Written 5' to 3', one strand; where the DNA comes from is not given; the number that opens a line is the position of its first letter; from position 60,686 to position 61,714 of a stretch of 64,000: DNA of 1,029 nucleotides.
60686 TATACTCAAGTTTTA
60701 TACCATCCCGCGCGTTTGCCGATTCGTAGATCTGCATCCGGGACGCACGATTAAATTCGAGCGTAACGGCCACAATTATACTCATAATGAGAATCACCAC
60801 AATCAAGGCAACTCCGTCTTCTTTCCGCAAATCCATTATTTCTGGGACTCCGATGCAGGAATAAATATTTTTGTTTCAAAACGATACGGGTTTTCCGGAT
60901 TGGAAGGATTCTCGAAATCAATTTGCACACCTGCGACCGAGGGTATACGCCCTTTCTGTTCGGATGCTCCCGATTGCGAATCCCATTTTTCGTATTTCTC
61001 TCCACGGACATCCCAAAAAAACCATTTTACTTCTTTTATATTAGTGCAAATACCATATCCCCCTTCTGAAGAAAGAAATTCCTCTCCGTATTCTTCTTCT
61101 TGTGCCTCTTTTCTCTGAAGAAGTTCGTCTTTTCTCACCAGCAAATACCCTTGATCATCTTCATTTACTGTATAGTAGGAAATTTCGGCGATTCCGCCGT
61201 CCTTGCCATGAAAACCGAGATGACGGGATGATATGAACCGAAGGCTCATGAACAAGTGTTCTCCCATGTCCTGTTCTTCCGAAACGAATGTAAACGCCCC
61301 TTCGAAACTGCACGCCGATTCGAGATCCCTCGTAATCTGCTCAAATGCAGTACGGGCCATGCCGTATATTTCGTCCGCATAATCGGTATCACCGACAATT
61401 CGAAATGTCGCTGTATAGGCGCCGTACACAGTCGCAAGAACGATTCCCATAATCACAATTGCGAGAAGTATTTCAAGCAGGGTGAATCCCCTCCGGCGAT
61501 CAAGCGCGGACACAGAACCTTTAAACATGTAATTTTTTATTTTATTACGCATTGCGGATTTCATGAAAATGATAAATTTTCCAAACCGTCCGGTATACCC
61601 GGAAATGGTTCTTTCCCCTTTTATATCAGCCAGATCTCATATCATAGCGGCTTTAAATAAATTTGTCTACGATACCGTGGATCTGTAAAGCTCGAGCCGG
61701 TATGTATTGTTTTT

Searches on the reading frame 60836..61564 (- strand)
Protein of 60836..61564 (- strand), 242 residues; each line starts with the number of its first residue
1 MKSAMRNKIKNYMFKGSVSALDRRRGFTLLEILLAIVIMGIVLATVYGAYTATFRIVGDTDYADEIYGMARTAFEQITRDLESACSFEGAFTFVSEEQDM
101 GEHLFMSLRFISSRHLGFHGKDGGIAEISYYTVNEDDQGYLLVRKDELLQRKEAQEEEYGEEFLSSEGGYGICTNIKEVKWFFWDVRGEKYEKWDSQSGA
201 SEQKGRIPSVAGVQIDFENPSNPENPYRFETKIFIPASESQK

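Call 68: search_protein_families(library=pfam, proteins=[window:60836-61564:-], max_evalue=0.0001)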
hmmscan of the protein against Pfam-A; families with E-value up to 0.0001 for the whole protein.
window:60836-61564:- (242 aa): 1 family
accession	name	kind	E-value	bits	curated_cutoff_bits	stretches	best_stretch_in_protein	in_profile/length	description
PF07963.17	N_methyl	-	1.3e-08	34.5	21.2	1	23-47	3-27/27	Prokaryotic N-terminal methylation motif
